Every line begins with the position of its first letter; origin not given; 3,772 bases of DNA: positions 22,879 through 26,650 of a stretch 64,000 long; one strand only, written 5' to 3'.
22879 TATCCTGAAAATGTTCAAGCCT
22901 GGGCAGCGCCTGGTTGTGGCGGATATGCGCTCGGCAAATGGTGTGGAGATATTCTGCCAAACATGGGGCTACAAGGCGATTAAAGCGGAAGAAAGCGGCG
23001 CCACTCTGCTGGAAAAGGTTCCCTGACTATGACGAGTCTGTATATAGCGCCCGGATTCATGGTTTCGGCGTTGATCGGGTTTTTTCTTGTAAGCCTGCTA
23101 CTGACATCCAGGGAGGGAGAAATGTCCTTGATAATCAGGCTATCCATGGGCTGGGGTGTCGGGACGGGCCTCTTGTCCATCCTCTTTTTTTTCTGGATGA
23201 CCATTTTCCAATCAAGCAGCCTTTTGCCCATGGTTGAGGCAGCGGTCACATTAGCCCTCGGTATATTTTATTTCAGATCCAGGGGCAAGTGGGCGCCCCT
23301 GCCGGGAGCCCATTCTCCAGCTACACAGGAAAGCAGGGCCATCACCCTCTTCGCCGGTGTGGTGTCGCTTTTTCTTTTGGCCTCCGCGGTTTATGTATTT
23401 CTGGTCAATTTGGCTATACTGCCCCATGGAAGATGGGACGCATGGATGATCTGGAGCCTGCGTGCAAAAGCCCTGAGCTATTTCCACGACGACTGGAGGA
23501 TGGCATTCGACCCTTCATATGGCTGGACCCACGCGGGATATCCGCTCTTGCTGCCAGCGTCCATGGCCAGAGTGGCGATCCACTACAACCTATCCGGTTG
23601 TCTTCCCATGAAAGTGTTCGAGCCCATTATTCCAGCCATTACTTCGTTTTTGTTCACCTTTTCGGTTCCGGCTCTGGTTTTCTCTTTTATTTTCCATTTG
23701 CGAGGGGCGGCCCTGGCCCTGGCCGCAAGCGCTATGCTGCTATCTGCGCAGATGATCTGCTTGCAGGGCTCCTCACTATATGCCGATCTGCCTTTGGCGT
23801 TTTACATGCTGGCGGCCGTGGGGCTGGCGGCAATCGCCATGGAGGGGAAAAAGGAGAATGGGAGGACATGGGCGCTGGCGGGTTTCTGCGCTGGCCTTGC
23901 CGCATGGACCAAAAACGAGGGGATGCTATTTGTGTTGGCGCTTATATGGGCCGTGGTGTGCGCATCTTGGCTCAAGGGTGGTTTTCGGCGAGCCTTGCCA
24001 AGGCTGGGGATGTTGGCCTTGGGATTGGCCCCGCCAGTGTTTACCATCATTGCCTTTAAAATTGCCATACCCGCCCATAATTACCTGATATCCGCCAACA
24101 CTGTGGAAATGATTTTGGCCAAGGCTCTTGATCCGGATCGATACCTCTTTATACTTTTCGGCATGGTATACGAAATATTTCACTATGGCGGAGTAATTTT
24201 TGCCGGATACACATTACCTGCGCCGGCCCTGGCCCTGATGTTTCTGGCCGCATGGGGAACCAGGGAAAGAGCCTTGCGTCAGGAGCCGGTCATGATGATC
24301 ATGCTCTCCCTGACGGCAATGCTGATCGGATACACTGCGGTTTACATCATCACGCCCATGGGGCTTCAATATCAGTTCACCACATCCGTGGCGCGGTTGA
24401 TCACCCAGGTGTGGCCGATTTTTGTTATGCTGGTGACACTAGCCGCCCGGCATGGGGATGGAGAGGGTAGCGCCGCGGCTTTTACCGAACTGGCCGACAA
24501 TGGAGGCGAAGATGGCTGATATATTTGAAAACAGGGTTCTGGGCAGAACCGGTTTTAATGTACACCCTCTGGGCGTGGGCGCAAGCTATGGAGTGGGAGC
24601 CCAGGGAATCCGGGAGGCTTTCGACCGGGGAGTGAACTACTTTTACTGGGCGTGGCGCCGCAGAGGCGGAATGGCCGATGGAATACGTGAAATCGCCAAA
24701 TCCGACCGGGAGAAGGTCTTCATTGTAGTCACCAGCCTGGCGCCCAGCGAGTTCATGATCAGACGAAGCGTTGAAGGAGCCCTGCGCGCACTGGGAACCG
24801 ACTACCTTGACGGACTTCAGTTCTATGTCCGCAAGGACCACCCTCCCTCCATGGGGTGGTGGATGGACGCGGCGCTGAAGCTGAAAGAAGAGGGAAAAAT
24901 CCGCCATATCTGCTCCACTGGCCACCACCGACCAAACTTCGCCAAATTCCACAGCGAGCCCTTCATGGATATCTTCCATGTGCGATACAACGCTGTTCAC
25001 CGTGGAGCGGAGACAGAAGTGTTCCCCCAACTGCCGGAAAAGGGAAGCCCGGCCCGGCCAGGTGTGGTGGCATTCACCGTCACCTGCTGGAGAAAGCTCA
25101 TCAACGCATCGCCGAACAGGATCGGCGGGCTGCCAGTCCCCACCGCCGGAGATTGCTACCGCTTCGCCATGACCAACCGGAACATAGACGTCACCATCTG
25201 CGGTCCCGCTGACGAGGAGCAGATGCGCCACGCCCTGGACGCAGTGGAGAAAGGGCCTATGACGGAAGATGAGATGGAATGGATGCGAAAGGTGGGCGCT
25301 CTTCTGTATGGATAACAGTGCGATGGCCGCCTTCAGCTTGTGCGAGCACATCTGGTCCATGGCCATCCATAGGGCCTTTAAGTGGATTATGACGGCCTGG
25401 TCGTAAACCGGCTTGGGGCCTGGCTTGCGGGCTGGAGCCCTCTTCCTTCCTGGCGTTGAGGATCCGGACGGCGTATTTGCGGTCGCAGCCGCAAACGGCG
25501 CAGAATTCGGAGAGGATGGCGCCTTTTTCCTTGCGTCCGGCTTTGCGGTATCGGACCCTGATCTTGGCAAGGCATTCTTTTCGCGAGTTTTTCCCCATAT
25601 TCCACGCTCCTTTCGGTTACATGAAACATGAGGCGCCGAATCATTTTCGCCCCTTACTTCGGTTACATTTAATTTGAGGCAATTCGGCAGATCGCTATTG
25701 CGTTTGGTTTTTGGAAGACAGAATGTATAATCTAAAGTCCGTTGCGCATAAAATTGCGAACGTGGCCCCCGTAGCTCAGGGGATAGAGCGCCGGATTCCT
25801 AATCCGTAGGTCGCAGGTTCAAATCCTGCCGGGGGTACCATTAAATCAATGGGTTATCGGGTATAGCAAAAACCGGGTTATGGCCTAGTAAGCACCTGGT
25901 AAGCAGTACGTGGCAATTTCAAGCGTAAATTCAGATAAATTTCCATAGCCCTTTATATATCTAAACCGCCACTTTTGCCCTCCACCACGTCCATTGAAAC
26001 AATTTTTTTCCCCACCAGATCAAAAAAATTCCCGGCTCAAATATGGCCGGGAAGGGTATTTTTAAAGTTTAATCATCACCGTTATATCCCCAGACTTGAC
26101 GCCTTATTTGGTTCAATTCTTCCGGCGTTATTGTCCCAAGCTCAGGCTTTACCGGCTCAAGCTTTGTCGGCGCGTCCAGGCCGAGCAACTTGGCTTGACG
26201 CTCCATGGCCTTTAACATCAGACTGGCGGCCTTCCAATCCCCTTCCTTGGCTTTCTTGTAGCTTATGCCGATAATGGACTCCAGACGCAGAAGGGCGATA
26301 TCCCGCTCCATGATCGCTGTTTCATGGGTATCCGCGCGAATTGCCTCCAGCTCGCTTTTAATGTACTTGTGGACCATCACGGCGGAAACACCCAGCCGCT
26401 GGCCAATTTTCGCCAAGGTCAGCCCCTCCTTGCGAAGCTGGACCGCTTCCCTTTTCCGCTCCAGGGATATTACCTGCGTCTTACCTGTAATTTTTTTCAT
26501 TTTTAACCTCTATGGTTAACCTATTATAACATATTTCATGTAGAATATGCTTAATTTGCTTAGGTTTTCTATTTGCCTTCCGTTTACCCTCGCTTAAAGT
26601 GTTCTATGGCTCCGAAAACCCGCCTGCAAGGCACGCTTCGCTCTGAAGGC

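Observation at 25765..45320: A 19.5-kb P4-like integrative island sits in tRNA-Arg(CCT) with exact 44-bp attL/attR and a dense defence cargo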

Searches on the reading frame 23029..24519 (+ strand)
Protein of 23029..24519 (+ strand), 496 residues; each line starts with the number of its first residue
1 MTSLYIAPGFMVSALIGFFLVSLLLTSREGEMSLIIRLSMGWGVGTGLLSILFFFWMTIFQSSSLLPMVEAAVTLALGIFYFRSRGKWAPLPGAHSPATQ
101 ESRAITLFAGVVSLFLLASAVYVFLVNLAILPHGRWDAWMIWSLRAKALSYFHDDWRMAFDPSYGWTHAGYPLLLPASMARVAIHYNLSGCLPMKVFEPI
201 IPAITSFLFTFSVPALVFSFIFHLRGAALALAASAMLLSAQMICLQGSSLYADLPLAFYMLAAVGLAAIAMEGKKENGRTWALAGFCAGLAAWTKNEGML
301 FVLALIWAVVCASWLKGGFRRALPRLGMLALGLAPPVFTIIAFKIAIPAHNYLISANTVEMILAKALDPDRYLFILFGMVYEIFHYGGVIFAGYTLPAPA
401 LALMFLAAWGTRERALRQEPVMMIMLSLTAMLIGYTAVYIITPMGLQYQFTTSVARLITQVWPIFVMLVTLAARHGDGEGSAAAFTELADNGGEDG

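Call 16: search_protein_families(library=ncbifam, proteins=[window:23029-24519:+], max_evalue=0.00001)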
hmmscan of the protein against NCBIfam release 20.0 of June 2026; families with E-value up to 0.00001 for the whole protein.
window:23029-24519:+ (496 aa): 0 families

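Call 20: find_encoding_contigs(protein=window:23029-24519:+, flank=10000, max_places=10)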
Protein window:23029-24519:+ (496 aa): 1 contig read that carries it; 1 place shown.
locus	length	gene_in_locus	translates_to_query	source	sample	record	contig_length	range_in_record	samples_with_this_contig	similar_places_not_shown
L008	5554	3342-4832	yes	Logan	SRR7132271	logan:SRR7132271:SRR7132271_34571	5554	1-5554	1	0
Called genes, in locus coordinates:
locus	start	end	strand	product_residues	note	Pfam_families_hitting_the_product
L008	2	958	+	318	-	?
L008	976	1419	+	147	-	-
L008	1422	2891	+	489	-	-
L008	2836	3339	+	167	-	-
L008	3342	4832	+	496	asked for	-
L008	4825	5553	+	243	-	?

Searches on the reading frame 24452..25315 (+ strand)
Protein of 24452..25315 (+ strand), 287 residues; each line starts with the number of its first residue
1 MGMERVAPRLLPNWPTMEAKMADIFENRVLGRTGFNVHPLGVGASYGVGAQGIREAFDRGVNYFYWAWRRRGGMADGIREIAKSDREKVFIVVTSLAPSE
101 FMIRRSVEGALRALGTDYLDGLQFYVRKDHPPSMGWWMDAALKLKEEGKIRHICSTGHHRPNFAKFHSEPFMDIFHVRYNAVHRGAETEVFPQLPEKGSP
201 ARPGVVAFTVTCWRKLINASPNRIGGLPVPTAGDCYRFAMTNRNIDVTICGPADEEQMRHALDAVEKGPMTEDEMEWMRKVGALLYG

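Call 16: search_protein_families(library=ncbifam, proteins=[window:24452-25315:+], max_evalue=0.00001)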
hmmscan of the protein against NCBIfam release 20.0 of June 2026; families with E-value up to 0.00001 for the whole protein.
window:24452-25315:+ (287 aa): 0 families

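Call 48: find_encoding_contigs(protein=window:24512-25315:+, flank=10000, max_places=10)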
Protein window:24512-25315:+ (267 aa): 1 contig read that carries it; 1 place shown.
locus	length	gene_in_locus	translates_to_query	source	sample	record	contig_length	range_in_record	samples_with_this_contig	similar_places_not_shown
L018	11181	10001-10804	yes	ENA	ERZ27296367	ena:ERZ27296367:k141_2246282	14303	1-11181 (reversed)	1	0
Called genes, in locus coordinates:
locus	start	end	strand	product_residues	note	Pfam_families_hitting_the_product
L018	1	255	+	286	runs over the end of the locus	-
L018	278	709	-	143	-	PF03692:CxxCxxCC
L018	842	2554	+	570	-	PF00657:Lipase_GDSL, PF13472:Lipase_GDSL_2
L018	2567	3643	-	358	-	-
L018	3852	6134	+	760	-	PF08206:OB_RNB, PF17876:CSD2, PF00773:RNB, PF00575:S1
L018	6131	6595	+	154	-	-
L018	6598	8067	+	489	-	-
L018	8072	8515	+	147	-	-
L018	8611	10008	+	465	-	-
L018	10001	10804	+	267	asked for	PF00248:Aldo_ket_red (weak)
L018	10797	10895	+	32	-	-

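Call 96: search_protein_families(library=pfam, proteins=[window:24512-25315:+], max_evalue=0.1)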
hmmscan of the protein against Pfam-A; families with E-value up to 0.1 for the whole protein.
window:24512-25315:+ (267 aa): 1 family
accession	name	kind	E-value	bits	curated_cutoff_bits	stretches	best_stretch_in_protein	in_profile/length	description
PF00248.27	Aldo_ket_red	-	3.8e-09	36.5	24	1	33-178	25-183/291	Aldo/keto reductase family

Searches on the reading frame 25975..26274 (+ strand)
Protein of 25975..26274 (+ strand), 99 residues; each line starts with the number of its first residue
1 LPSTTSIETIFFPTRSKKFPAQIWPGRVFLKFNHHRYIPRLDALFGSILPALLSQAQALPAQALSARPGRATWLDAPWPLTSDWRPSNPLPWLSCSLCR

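Call 10: search_protein_families(library=pfam, proteins=[window:25975-26274:+], max_evalue=0.01)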
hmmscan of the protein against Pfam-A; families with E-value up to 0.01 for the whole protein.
window:25975-26274:+ (99 aa): 0 families

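Call 33: search_protein_families(library=phrogs, proteins=[window:25975-26274:+], max_evalue=0.001)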
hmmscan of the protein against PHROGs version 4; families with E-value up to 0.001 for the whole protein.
window:25975-26274:+ (99 aa): 0 families

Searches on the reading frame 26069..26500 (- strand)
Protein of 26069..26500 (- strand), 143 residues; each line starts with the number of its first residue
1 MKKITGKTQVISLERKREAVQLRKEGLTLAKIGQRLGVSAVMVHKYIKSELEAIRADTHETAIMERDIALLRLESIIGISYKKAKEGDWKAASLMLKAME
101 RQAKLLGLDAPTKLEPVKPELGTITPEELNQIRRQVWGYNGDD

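Call 10: search_protein_families(library=pfam, proteins=[window:26069-26500:-], max_evalue=0.01)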
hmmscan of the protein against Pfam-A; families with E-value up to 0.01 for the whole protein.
window:26069-26500:- (143 aa): 4 families
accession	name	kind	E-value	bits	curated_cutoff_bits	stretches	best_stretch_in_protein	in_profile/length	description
PF13384.12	HTH_23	-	8.9e-05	22.6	24.6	1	12-48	3-39/50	Homeodomain-like domain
PF04545.22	Sigma70_r4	-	0.00017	21.5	24.1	1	14-55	7-49/50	Sigma-70, region 4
PF08279.18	HTH_11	-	0.0013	19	25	1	24-49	13-38/55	HTH domain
PF08281.18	Sigma70_r4_2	-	0.0038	17.3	25.7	1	14-48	13-48/54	Sigma-70, region 4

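Call 11: search_protein_families(library=padloc, proteins=[window:26069-26500:-], max_evalue=0.001)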
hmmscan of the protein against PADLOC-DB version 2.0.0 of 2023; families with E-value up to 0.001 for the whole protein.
window:26069-26500:- (143 aa): 0 families

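Call 33: search_protein_families(library=phrogs, proteins=[window:26069-26500:-], max_evalue=0.001)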
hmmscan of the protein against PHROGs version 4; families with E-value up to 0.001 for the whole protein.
window:26069-26500:- (143 aa): 1 family
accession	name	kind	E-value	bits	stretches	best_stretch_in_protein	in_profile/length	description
phrog_645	-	DNA, RNA and nucleotide metabolism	4.8e-23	83.3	1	4-120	15-132/196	Rnase E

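Call 81: search_dna_similar(query=window:26069-26500:-, collection=phages, mode=protein, max_rows=25, max_evalue=0.001)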
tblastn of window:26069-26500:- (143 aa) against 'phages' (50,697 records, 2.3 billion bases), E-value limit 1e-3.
Records with a match: 416; places in all: 416; records where one place covers at least 80% of the query: 3.
Best place of each record, by identity: <60% 416.
By first word of the organism name: Mycobacterium 401; Arthrobacter 5; Microbacterium 3; Mycolicibacterium 2; Streptomyces 2; Stenotrophomonas 1; Rhodococcus 1; Gordonia 1.
By host as written in the record: Mycobacterium smegmatis mc2 155 294; Mycobacterium smegmatis mc#155 64; - 8; Mycobacterium smegmatis mc2155 8; Mycolicibacterium smegmatis MC2 155 5; Mycobacterium sp. 5; Mycobacterium smegmatius mc2 155 4; Mycobacterium 4; and 15 more.
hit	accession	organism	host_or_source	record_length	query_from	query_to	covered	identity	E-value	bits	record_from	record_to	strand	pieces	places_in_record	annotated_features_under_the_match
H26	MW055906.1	Mycobacterium phage Indlovu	Mycobacterium smegmatis mc#155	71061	13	143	92%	32.6%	9e-6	49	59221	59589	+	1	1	68: RNaseE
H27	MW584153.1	Mycobacterium phage prophi79-1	Mycobacterium abscessus GD79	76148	13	115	72%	40.8%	6e-13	70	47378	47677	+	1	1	61: antitoxin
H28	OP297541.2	Mycobacterium phage Funsized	Mycobacterium smegmatis mc#155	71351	13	129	82%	31.6%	3e-7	54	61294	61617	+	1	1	71: DNA binding protein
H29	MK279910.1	Mycobacterium phage Antonia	Mycobacterium smegmatis mc2 155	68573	14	114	71%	35.6%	3e-6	51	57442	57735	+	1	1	69: hypothetical protein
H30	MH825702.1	Mycobacterium phage Hamish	Mycobacterium smegmatis mc2 155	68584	14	114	71%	35.6%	3e-6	51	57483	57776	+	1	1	67: hypothetical protein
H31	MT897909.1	Mycobacterium phage Maru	Mycobacterium smegmatis mc2 155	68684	14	114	71%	35.6%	3e-6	51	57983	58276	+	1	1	70: helix-turn-helix DNA binding domain protein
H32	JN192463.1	Mycobacterium phage Oline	Mycobacterium smegmatis mc2 155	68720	14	114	71%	35.6%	3e-6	51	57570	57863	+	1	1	69: hypothetical protein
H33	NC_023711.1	Mycobacterium phage Oline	Mycobacterium smegmatis mc2 155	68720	14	114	71%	35.6%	3e-6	51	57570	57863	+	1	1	69: Rnase E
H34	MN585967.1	Mycobacterium phage Kloppinator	Mycobacterium smegmatis mc2 155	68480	14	114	71%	35.6%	3e-6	51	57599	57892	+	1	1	70: hypothetical protein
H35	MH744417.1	Mycobacterium phage Grand2040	Mycobacterium smegmatius mc2 155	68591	14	114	71%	35.6%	3e-6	51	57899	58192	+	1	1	68: hypothetical protein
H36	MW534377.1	Mycobacterium phage Aelin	Mycobacterium smegmatis mc2 155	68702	14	114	71%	35.6%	3e-6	51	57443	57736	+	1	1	69: helix-turn-helix DNA binding domain protein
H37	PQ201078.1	Mycobacterium phage Cornobble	Mycobacterium smegmatis mc2 155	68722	14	114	71%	35.6%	3e-6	51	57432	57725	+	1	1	68: helix-turn-helix DNA binding domain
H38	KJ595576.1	Mycobacterium phage Manad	Mycobacterium smegmatis mc2 155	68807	14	114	71%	35.6%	3e-6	51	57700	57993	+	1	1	69: hypothetical protein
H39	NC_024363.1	Mycobacterium phage Manad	Mycobacterium smegmatis mc2 155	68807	14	114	71%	35.6%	3e-6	51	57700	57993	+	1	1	69: Rnase E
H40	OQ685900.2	Mycobacterium phage Lopsy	Mycobacterium smegmatis mc#155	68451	14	114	71%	35.6%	3e-6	51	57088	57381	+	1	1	67: hypothetical protein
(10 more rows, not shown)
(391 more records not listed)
